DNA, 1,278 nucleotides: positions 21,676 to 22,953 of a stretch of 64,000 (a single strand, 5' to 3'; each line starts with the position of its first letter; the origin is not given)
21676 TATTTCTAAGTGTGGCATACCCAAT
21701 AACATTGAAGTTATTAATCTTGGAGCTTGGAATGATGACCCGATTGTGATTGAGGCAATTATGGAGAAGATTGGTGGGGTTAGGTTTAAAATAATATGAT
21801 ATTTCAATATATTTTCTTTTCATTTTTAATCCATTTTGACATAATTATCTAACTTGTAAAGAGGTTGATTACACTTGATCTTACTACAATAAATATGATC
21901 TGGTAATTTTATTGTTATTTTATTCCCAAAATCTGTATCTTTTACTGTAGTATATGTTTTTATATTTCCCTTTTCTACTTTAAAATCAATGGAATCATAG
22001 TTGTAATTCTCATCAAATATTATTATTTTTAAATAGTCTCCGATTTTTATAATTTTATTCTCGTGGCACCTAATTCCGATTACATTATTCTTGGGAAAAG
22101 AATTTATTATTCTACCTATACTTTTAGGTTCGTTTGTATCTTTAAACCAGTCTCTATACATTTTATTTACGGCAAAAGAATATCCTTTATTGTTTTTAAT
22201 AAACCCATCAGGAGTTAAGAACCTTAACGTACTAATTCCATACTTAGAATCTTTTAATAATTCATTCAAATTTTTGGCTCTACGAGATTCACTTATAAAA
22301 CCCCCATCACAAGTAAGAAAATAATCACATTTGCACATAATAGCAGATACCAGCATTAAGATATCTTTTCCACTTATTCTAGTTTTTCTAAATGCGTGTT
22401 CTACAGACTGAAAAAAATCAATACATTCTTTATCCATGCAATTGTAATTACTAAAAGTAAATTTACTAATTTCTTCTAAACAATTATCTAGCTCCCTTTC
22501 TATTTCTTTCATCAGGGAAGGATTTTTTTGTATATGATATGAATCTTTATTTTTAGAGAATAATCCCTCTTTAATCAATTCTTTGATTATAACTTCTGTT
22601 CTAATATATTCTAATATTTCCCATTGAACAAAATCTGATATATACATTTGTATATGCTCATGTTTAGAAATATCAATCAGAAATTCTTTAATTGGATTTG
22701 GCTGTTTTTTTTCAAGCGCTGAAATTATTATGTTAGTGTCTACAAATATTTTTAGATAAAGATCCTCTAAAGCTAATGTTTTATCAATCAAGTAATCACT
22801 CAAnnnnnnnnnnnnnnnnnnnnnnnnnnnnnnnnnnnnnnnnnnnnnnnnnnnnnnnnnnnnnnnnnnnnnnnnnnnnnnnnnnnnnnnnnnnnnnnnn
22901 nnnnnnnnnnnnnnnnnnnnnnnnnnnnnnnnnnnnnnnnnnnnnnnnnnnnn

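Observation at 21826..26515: Four-gene MTase / orphan / AAA+ ATPase / PIN-nuclease operon: candidate undescribed methylation-linked defence system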

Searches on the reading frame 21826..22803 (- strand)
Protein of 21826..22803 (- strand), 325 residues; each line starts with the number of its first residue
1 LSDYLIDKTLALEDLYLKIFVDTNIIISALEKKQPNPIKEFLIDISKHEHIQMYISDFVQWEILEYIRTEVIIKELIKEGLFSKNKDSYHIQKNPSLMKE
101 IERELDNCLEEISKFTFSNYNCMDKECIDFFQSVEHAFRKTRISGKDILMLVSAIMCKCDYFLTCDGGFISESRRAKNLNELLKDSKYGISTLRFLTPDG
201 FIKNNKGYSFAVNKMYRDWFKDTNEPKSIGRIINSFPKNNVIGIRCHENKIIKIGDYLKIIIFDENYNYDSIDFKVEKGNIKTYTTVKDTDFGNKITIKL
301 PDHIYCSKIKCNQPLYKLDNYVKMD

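Call 3: search_protein_families(library=pfam, proteins=[window:21826-22803:-], max_evalue=1)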
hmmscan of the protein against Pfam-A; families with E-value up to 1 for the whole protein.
window:21826-22803:- (325 aa): 4 families
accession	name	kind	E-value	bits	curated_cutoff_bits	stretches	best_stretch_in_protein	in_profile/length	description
PF16289.11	PIN_12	-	0.00013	22.8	32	1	19-135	1-126/172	PIN domain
PF01850.27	PIN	-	0.0049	17.9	23.6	1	19-66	1-44/120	PIN domain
PF13470.12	PIN_3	-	0.0069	17.6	27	1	18-67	1-50/115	PIN domain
PF11490.13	DNA_pol3_a_NII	-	0.15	12.4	26.3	0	293-313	30-50/117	DNA polymerase III polC-type N-terminus II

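Call 4: search_protein_families(library=padloc, proteins=[window:21826-22803:-], max_evalue=1)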
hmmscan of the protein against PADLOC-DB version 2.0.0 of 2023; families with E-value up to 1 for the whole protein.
window:21826-22803:- (325 aa): 0 families

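Call 5: search_protein_families(library=ncbifam, proteins=[window:21826-22803:-], max_evalue=1)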
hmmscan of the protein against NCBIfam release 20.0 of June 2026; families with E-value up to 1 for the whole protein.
window:21826-22803:- (325 aa): 1 family
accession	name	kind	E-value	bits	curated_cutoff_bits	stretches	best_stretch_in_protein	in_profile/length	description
TIGR00305.1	TIGR00305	equivalog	0.0097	16.2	29.15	1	18-76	1-56/115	putative toxin-antitoxin system toxin component, PIN family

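Call 8: search_solved_structures(query=window:21826-22803:-, max_evalue=1)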
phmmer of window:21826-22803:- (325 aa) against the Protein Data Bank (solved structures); distinct sequences matched with E-value up to 1: 3.
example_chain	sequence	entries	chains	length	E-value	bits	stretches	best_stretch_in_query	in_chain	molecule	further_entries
3bpd_A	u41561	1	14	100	0.35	13.3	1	221-278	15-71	Uncharacterized protein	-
6wb9_5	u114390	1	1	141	0.49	12.8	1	211-282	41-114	ER membrane protein complex subunit 5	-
9s5t_E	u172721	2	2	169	0.61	12.5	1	211-289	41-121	ER membrane protein complex subunit 5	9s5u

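Call 23: find_homologous_proteins(query=window:21826-22803:-)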
Query window:21826-22803:- (325 aa): 1 proteins with E <= 0.001 among 3059 candidates.
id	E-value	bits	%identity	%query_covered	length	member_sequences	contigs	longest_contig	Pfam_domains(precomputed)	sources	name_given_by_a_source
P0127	5.3e-212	721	100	99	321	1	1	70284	-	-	-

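Call 37: search_protein_representatives(protein=window:21826-22803:-)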
Query: 325 residues. Proteins with E-value up to 0.001 (for the whole library): 32; up to 1e-10: 22; up to 1e-30: 4. The best 32 are listed.
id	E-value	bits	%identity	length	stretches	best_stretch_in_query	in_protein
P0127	1.7e-212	720.8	100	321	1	5-325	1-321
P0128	3.7e-34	134.8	31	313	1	10-303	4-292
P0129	2.9e-33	131.9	29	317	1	9-314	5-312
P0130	4.2e-31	124.8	34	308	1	10-302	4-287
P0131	3.2e-30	121.9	33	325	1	12-302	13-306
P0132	2.7e-28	115.5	33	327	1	9-305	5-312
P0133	5.9e-28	114.4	30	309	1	8-320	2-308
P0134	1.0e-27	113.7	33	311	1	10-319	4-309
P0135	2.0e-27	112.7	29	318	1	14-313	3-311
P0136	2.2e-27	112.5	29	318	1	9-307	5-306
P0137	2.9e-24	102.3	29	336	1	8-309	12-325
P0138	6.0e-22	94.7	29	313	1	14-312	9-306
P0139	6.7e-22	94.5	28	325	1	8-300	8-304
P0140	7.8e-22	94.3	29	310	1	17-301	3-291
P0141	4.8e-21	91.7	29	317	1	14-309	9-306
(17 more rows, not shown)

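Call 43: search_solved_structures(query=A3, max_evalue=10)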
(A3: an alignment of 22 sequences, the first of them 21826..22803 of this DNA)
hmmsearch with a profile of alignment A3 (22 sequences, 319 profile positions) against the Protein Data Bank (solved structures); distinct sequences matched with E-value up to 10: 3.
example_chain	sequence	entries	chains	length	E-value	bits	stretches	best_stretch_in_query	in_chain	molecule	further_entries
7by2_B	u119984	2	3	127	0.031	16.6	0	18-53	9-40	Ribonuclease VapC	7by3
8wmm_G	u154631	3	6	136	0.49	12.7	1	103-171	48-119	PcrIIC1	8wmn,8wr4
2h0k_A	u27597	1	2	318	1.3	11.2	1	182-255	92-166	Annexin A5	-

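Call 49: predict_structure(alignment_id=A3)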
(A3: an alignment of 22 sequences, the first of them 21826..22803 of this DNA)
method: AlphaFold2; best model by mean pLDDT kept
length: 325 residues; sequences in the alignment: 22
mean_pLDDT: 87.1   pTM: 0.85
mean pLDDT of the five models: 87.1, 86.6, 85.8, 85.3, 85.1
residues with pLDDT >= 90: 191; 70-90: 96; 50-70: 31; < 50: 7
segments of 3 or more residues with pLDDT < 50: 1-4, 323-325
pLDDT, mean of each block of 10 residues (from residue 1): 63 94 94 87 95 94 92 88 78 84 93 91 76 86 87 90 87 64 63 81 79 95 94 96 94 96 94 95 94 97 91 92 49
secondary structure, 60 per line:
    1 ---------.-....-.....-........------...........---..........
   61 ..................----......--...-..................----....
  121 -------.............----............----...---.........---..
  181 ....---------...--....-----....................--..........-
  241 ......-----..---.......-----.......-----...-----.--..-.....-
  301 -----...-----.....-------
elements in order: H12-15 E17-21 H23-30 H37-47 E51-56 H57-78 H83-88 H95-112 E117-120 H128-140 H145-156 E161-163 H167-175 H179-184 E194-196 H199-202 H208-227 E230-236 E241-246 E257-263 E269-275 E281-283 E295-299 E314-318

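Call 52: fold_search(model_id=the predicted structure, library=pdb)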
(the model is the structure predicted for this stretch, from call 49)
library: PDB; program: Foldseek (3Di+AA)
matches with E <= 10: 1157; with E <= 0.001: 34
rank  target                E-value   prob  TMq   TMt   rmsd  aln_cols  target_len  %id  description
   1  4pc3_B                2.5e-05  1.00  0.21  0.19  15.4       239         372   13  Elongation factor Tu:Ts complex with partially bound GDP (released 2015-05-06)
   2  1exm                  2.5e-05  0.99  0.21  0.18  17.4       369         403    9  CRYSTAL STRUCTURE OF THERMUS THERMOPHILUS ELONGATION FACTOR TU (EF-TU) IN COMPLEX WITH THE GTP ANALOGUE GPPNHP. (released 2000-06-07)
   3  4pc2_B                2.8e-05  1.00  0.21  0.19  15.4       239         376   12  Elongation factor Tu:Ts complex with a bound GDP (released 2015-05-06)
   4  1ob2_A                3.0e-05  0.99  0.21  0.18  19.2       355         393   12  E. coli elongation factor EF-Tu complexed with the antibiotic kirromycin, a GTP analog, and Phe-tRNA (released 2004-05-27)
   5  1qzd                  3.2e-05  1.00  0.21  0.17  12.7       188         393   18  EF-Tu.kirromycin coordinates fitted into the cryo-EM map of EF-Tu ternary complex (GDP.Kirromycin) bound 70S ribosome (released 2003-11-04)
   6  4v5l_AZ               3.8e-05  0.98  0.21  0.18  17.3       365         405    9  The structure of EF-Tu and aminoacyl-tRNA bound to the 70S ribosome with a GTP analog (released 2014-07-09)
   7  4lbv                  7.6e-05  0.97  0.22  0.18  18.9       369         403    9  Identifying ligand binding hot spots in proteins using brominated fragments (released 2013-09-11)
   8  4pc1_A                8.6e-05  1.00  0.22  0.20  15.5       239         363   12  Elongation Factor Tu:Ts complex with a bound phosphate (released 2015-05-06)
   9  4h9g                  9.1e-05  0.96  0.21  0.17  18.6       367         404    9  Probing EF-Tu with a very small brominated fragment library identifies the CCA pocket (released 2013-09-11)
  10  8wmm_G                9.7e-05  1.00  0.30  0.64   5.7       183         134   16  Structure of CbCas9-PcrIIC1 complex bound to 28-bp DNA substrate (20-nt complementary) (released 2024-06-05)
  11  4he6                  1.2e-04  1.00  0.22  0.75   2.5        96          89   10  Crystal structure of the C-terminal domain of Geobacillus thermoleovorans putative U32 peptidase (released 2012-11-14)
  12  5ecw_A                1.2e-04  1.00  0.30  0.67   5.8       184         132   15  Structure of the Shigella flexneri VapC mutant D7A (released 2016-02-17)
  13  1ha3_A                1.2e-04  0.97  0.22  0.18  17.6       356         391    8  ELONGATION FACTOR TU IN COMPLEX WITH aurodox (released 2001-05-15)
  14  8dl0_C                1.2e-04  0.38  0.13  0.12  18.0       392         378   13  CryoEM structure of the nucleotide-free and open channel A.aeolicus WzmWzt transporter (released 2022-09-21)
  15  5opd_B                1.3e-04  1.00  0.23  0.20  16.4       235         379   14  Structure of phosphorylated EF-Tu in complex with GTP (released 2018-08-29)
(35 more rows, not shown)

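Call 81: search_protein_families(library=padloc, alignment_id=A3, max_evalue=0.01)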
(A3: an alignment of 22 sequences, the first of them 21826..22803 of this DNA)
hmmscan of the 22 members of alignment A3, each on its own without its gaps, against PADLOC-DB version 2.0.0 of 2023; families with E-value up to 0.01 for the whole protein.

A. member 1, window:21826-22803:- (325 aa): 0 families

B. families by the number of members that match (of 22 scanned): 2 families
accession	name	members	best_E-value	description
PDLC01104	Cas9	1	0.00087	Cas9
PDLC03375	MTase_II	1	0.0019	Type II methyltransferase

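Call 89: search_protein_families(library=pfam, alignment_id=A3, max_evalue=0.1)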
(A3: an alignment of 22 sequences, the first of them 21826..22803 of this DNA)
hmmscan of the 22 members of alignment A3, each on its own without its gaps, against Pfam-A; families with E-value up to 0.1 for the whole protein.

A. member 1, window:21826-22803:- (325 aa): 3 families
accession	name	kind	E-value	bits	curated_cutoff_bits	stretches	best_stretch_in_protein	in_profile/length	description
PF16289.11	PIN_12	-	0.00013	22.8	32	1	19-135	1-126/172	PIN domain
PF01850.27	PIN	-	0.0049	17.9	23.6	1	19-66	1-44/120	PIN domain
PF13470.12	PIN_3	-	0.0069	17.6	27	1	18-67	1-50/115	PIN domain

B. families by the number of members that match (of 22 scanned): 19 families
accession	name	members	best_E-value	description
PF01850.27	PIN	22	1.4e-08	PIN domain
PF16289.11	PIN_12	12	2.3e-07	PIN domain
PF13470.12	PIN_3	12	0.00012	PIN domain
PF24398.1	DUF7542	1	0.0047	Family of unknown function (DUF7542)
PF01827.32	FTH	1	0.0054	FTH domain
PF24109.1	DUF7384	1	0.011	Family of unknown function (DUF7384)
PF17961.7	Big_8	1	0.015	Bacterial Ig domain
PF14612.12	Ino80_Iec3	1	0.027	IEC3 subunit of the Ino80 complex, chromatin re-modelling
PF25021.1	TEN_NHL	1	0.034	Teneurin NHL domain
PF18477.7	PIN_9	1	0.036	PIN like domain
PF20026.4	DUF6434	1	0.037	Domain of unknown function (DUF6434)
PF03139.20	AnfG_VnfG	1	0.037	Vanadium/alternative nitrogenase delta subunit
PF17857.7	AAA_lid_1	1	0.054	AAA+ lid domain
PF05659.16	RPW8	1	0.067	Arabidopsis broad-spectrum mildew resistance protein RPW8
PF01015.23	Ribosomal_S3Ae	1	0.073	Ribosomal S3Ae family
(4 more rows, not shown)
